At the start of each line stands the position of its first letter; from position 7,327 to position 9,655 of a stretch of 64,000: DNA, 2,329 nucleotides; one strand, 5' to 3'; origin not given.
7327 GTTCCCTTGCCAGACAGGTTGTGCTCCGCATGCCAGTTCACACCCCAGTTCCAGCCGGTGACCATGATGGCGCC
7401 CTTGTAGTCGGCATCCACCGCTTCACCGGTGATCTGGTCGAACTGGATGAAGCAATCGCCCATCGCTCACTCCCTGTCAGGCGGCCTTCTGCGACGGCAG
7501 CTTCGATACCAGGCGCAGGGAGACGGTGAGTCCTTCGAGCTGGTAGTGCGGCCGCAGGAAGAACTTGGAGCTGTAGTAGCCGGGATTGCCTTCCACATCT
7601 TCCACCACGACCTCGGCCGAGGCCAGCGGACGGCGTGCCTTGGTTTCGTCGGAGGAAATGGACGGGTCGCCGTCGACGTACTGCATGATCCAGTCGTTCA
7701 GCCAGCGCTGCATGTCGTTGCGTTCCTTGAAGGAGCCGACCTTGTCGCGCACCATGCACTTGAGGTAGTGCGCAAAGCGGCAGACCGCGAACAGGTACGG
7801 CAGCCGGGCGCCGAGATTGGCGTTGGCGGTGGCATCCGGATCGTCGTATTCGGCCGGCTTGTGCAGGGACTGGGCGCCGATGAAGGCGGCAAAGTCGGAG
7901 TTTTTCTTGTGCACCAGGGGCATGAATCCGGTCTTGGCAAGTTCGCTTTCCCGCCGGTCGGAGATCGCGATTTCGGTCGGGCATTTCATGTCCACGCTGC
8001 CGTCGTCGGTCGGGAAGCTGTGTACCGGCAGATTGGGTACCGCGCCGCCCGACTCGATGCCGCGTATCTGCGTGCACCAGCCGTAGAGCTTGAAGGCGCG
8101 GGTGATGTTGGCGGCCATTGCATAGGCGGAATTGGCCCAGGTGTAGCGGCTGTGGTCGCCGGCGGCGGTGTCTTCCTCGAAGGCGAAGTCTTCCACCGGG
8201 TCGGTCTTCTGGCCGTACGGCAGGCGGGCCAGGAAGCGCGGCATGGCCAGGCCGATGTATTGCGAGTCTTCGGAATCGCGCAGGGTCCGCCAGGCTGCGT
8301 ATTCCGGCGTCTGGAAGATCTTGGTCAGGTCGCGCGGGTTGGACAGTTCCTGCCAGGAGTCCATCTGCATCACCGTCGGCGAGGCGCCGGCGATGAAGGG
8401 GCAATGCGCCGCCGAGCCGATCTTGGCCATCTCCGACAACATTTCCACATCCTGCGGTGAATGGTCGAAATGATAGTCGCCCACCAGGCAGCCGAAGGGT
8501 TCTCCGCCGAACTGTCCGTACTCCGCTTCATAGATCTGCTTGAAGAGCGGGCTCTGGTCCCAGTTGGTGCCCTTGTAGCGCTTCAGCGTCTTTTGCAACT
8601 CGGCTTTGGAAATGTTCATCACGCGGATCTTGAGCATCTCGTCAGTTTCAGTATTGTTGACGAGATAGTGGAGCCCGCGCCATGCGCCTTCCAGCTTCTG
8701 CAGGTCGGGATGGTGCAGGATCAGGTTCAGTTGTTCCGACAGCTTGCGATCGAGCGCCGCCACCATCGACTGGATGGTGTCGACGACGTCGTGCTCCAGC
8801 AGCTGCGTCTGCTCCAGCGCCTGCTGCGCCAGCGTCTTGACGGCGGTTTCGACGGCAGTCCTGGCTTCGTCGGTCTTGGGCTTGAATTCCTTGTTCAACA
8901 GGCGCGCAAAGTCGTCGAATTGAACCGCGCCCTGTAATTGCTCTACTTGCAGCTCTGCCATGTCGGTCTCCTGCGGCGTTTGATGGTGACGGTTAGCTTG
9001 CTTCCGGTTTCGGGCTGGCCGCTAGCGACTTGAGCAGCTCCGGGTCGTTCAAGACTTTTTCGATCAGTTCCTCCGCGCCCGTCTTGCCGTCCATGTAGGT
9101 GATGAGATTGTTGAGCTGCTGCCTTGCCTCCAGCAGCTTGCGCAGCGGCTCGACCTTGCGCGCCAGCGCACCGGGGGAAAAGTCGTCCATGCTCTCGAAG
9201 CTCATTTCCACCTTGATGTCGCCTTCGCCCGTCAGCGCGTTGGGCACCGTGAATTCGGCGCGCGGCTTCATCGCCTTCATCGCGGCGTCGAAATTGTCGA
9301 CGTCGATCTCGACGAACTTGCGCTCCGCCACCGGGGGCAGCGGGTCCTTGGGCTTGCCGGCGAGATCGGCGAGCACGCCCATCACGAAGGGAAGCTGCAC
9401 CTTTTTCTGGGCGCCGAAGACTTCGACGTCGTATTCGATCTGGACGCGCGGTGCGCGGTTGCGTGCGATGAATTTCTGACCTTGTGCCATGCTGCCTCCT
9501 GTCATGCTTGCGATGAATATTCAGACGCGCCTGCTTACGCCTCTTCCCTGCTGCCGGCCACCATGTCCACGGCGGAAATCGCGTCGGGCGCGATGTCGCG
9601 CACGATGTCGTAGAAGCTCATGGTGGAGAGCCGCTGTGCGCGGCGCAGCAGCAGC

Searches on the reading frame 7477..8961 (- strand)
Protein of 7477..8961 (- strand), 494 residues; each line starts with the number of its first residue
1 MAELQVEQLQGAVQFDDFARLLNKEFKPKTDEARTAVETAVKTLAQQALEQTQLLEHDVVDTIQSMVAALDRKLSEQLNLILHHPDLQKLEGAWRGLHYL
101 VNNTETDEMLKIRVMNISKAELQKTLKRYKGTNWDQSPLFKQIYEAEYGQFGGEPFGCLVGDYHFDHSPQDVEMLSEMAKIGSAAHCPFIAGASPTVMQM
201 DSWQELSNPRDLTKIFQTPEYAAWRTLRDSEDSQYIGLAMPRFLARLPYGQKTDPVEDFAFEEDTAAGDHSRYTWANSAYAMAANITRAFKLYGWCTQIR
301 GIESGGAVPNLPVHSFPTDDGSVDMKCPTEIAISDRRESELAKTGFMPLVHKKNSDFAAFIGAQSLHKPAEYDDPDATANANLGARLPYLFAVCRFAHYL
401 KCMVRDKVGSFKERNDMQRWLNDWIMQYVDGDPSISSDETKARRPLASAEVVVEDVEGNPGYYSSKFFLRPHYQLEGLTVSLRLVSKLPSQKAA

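Call 42: list_cluster_members(proteins=[window:7477-8961:-, window:4709-5191:+, window:6999-7463:-, window:8993-9505:-, window:5309-5689:+, window:5825-6337:+, window:6458-6922:+, window:12100-13995:+])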
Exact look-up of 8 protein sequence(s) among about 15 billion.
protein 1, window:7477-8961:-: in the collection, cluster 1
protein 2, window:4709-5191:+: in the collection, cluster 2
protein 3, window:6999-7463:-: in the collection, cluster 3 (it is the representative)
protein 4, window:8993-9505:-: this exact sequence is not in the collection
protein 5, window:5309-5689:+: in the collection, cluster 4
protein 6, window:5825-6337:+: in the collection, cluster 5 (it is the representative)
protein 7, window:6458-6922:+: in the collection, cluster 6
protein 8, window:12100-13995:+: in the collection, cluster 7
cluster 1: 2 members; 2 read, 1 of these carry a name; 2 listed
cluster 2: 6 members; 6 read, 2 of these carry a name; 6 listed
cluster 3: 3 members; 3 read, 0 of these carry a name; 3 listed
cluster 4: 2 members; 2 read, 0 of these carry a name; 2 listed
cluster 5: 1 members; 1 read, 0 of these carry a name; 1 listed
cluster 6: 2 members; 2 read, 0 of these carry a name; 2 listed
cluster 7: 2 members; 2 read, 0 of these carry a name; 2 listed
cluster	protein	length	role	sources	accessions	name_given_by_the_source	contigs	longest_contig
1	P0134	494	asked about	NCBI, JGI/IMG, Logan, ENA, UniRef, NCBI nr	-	-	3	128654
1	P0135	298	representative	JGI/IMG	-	type VI secretion system protein ImpC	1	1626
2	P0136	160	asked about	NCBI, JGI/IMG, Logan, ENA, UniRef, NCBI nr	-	-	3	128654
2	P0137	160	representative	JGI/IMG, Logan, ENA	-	-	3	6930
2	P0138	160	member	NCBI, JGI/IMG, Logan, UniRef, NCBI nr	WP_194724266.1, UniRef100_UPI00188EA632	Hcp family type VI secretion system effector [Noviherbaspirillum malthae] | type VI secretion system secreted protein Hcp | Hcp family type VI secretion system effector n=1 Tax=Noviherbaspirillum malthae ...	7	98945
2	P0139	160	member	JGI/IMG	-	type VI secretion system secreted protein Hcp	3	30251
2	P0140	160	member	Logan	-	-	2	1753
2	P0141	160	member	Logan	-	-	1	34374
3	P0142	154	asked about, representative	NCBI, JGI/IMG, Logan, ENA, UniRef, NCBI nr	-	-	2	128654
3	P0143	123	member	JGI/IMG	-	-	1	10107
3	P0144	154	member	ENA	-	-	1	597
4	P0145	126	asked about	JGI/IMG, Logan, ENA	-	-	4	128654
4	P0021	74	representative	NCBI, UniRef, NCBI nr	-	-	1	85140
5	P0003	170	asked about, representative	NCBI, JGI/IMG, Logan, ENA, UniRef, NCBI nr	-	-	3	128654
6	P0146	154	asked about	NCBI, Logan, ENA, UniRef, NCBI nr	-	-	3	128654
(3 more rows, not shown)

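Call 74: find_encoding_contigs(protein=P0138, flank=6000, max_places=4)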
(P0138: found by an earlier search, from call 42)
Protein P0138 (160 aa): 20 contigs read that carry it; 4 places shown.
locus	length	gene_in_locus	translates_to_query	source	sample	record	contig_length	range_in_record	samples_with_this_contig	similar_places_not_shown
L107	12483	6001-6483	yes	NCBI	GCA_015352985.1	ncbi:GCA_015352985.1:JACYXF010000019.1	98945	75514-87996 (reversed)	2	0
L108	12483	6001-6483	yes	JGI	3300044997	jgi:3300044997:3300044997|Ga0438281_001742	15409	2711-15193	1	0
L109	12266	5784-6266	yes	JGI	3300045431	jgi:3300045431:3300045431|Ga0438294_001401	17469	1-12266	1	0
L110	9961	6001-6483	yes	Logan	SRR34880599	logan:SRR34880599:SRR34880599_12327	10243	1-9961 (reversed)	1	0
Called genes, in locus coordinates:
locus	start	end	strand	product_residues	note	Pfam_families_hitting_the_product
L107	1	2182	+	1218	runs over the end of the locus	PF14331:IcmF-related_N, PF06761:IcmF-related, PF06744:IcmF_C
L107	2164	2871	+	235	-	PF09867:TagF_N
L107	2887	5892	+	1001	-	-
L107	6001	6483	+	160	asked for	PF05638:T6SS_HCP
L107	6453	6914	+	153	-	-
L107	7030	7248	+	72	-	PF13441:Gly-zipper_YMGG, PF05433:Rick_17kDa_Anti (weak)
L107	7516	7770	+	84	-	-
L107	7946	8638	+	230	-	-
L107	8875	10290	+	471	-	PF01757:Acyl_transf_3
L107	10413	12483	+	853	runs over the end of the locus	PF05227:CHASE3, PF00989:PAS, PF08448:PAS_4, PF00989:PAS, PF08447:PAS_3, PF08448:PAS_4, PF00512:HisKA, PF02518:HATPase_c, +2 more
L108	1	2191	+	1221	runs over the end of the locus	PF14331:IcmF-related_N, PF06761:IcmF-related, PF06744:IcmF_C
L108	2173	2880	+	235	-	PF09867:TagF_N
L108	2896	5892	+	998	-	PF00069:Pkinase, PF07714:PK_Tyr_Ser-Thr, PF03109:ABC1 (weak), PF02493:MORN (faint)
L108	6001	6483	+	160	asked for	PF05638:T6SS_HCP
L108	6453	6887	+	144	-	-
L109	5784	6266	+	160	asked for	PF05638:T6SS_HCP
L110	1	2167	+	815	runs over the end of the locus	?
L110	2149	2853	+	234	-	PF09867:TagF_N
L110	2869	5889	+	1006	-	PF00069:Pkinase, PF07714:PK_Tyr_Ser-Thr, PF03109:ABC1 (weak), PF02493:MORN (weak)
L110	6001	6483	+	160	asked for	PF05638:T6SS_HCP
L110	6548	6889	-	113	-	-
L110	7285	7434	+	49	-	PF13441:Gly-zipper_YMGG (weak), PF05433:Rick_17kDa_Anti (weak)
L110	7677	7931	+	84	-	-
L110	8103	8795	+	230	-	-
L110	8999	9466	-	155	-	PF05638:T6SS_HCP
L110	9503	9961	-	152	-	?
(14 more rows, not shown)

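Call 77: search_protein_families(library=pfam, proteins=[L107:7516-7770:+, L107:7946-8638:+, L110:6548-6889:-, L107:6453-6914:+], max_evalue=0.1)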
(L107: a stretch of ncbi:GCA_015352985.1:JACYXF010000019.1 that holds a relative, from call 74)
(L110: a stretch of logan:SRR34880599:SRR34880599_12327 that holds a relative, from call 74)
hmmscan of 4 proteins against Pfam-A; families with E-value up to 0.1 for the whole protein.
L107:7516-7770:+ (84 aa): 0 families

L107:7946-8638:+ (230 aa): 2 families
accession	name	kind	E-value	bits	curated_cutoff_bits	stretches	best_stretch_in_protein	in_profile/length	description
PF07588.17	DUF1554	-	0.00052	20.3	27.5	1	48-80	6-38/136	Protein of unknown function (DUF1554)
PF06482.17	Endostatin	-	0.00073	19.7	29.4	1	44-157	9-118/170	Collagenase NC10 and Endostatin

L110:6548-6889:- (113 aa): 1 family
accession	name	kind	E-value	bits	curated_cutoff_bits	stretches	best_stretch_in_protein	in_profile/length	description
PF17708.6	Gasdermin_C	-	0.068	13.7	36.3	1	40-85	30-74/172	Gasdermin PUB domain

L107:6453-6914:+ (153 aa): 0 families

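Call 86: find_encoding_contigs(protein=P0141, flank=6000, max_places=3)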
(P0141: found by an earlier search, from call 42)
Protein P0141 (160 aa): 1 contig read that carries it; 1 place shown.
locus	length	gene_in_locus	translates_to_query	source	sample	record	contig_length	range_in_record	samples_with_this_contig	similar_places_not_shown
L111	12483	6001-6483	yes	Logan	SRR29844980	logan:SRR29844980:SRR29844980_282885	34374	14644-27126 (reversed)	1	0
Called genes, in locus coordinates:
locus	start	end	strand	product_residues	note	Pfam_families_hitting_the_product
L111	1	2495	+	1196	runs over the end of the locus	PF14331:IcmF-related_N, PF06761:IcmF-related, PF06744:IcmF_C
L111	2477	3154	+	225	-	PF09867:TagF_N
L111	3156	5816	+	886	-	PF00069:Pkinase, PF07714:PK_Tyr_Ser-Thr, PF02493:MORN (weak)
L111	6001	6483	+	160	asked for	PF05638:T6SS_HCP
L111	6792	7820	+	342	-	-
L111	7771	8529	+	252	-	-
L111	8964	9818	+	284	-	PF03783:CsgG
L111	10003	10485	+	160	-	-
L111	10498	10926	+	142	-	-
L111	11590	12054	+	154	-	-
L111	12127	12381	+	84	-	-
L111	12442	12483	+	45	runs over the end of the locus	-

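Call 87: find_encoding_contigs(protein=P0139, flank=6000, max_places=3)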
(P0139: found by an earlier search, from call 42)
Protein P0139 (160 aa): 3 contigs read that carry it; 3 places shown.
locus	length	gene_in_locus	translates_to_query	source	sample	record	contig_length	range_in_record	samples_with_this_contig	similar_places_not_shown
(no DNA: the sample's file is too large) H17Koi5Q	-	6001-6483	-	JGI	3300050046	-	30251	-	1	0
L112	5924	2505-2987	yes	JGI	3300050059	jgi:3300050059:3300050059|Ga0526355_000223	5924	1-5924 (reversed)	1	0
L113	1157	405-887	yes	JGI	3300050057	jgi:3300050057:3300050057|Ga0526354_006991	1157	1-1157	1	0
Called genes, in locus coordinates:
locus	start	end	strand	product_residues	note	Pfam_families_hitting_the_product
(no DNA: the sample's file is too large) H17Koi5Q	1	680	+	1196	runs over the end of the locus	PF14331:IcmF-related_N, PF06761:IcmF-related, PF06744:IcmF_C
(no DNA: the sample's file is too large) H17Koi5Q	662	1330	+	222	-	PF09867:TagF_N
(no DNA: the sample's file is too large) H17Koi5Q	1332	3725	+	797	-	PF00069:Pkinase, PF07714:PK_Tyr_Ser-Thr, PF03109:ABC1 (faint), PF02493:MORN (weak)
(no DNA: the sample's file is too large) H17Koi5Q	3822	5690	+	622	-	PF19527:DUF6055 (weak)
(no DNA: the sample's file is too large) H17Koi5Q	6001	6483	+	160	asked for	PF05638:T6SS_HCP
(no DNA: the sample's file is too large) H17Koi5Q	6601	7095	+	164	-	PF14113:Tae4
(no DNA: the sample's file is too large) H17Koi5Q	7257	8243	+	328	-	-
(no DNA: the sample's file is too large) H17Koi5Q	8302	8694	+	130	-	-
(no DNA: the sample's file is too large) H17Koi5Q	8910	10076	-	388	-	PF01471:PG_binding_1 (faint)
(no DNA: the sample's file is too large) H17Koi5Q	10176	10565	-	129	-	-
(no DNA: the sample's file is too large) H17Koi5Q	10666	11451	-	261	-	-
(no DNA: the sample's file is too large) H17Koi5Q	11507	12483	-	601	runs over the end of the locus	PF00999:Na_H_Exchanger, PF02254:TrkA_N, PF27452:KefB_C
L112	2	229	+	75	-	?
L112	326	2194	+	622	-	PF19527:DUF6055 (weak)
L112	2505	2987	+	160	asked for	PF05638:T6SS_HCP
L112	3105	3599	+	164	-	PF14113:Tae4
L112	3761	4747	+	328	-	-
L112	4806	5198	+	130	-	-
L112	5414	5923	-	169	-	?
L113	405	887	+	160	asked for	PF05638:T6SS_HCP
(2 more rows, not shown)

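Call 89: search_protein_families(library=pfam, proteins=[L112:3105-3599:+, L112:3761-4747:+, L112:4806-5198:+, L111:6792-7820:+, L111:7771-8529:+, L111:10003-10485:+, L111:10498-10926:+, L111:11590-12054:+, L112:326-2194:+], max_evalue=0.05)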
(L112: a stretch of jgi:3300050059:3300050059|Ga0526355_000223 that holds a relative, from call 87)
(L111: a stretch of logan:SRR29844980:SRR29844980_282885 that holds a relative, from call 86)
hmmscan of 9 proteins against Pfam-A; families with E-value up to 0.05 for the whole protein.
L112:3105-3599:+ (164 aa): 1 family
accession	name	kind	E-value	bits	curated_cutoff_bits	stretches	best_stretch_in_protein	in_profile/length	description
PF14113.12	Tae4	-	3.6e-14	53.3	27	1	33-156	2-125/125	Type VI secretion system (T6SS), amidase effector protein 4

L112:3761-4747:+ (328 aa): 0 families

L112:4806-5198:+ (130 aa): 0 families

L111:6792-7820:+ (342 aa): 0 families

L111:7771-8529:+ (252 aa): 0 families

L111:10003-10485:+ (160 aa): 0 families

L111:10498-10926:+ (142 aa): 0 families

L111:11590-12054:+ (154 aa): 0 families

L112:326-2194:+ (622 aa): 1 family
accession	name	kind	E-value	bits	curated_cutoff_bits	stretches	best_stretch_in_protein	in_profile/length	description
PF19527.4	DUF6055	-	2.1e-06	27.4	27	1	140-250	124-234/417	Family of unknown function (DUF6055)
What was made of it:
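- Closest known: Tae4/Tai4-type hcp-linked peptidoglycan amidase effectors. Same: A real Tae4 occupies this very slot in sister lineage L112 (calls 87, 89).
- The slot sits exactly after hcp1, and in a sister lineage it holds a genuine Tae4 effector (calls 87, 89).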

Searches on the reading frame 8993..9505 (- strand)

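Call 77: search_protein_families(library=pfam, proteins=[L107:7516-7770:+, L107:7946-8638:+, L110:6548-6889:-, L107:6453-6914:+], max_evalue=0.1)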
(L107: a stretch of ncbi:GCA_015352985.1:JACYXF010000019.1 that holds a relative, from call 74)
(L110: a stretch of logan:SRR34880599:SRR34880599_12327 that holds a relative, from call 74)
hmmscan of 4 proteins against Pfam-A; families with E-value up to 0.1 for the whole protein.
L107:7516-7770:+ (84 aa): 0 families

L107:7946-8638:+ (230 aa): 2 families
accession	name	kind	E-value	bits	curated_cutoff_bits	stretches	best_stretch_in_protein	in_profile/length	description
PF07588.17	DUF1554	-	0.00052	20.3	27.5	1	48-80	6-38/136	Protein of unknown function (DUF1554)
PF06482.17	Endostatin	-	0.00073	19.7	29.4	1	44-157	9-118/170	Collagenase NC10 and Endostatin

L110:6548-6889:- (113 aa): 1 family
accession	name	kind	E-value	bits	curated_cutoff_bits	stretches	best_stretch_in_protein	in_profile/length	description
PF17708.6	Gasdermin_C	-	0.068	13.7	36.3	1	40-85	30-74/172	Gasdermin PUB domain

L107:6453-6914:+ (153 aa): 0 families

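Call 89: search_protein_families(library=pfam, proteins=[L112:3105-3599:+, L112:3761-4747:+, L112:4806-5198:+, L111:6792-7820:+, L111:7771-8529:+, L111:10003-10485:+, L111:10498-10926:+, L111:11590-12054:+, L112:326-2194:+], max_evalue=0.05)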
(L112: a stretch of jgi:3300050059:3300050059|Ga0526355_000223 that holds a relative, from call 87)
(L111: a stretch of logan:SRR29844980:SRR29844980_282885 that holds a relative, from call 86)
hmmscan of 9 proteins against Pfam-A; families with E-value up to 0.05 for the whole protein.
L112:3105-3599:+ (164 aa): 1 family
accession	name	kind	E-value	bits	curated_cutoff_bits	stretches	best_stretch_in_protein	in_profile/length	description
PF14113.12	Tae4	-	3.6e-14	53.3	27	1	33-156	2-125/125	Type VI secretion system (T6SS), amidase effector protein 4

L112:3761-4747:+ (328 aa): 0 families

L112:4806-5198:+ (130 aa): 0 families

L111:6792-7820:+ (342 aa): 0 families

L111:7771-8529:+ (252 aa): 0 families

L111:10003-10485:+ (160 aa): 0 families

L111:10498-10926:+ (142 aa): 0 families

L111:11590-12054:+ (154 aa): 0 families

L112:326-2194:+ (622 aa): 1 family
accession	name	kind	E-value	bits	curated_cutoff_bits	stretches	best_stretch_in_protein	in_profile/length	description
PF19527.4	DUF6055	-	2.1e-06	27.4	27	1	140-250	124-234/417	Family of unknown function (DUF6055)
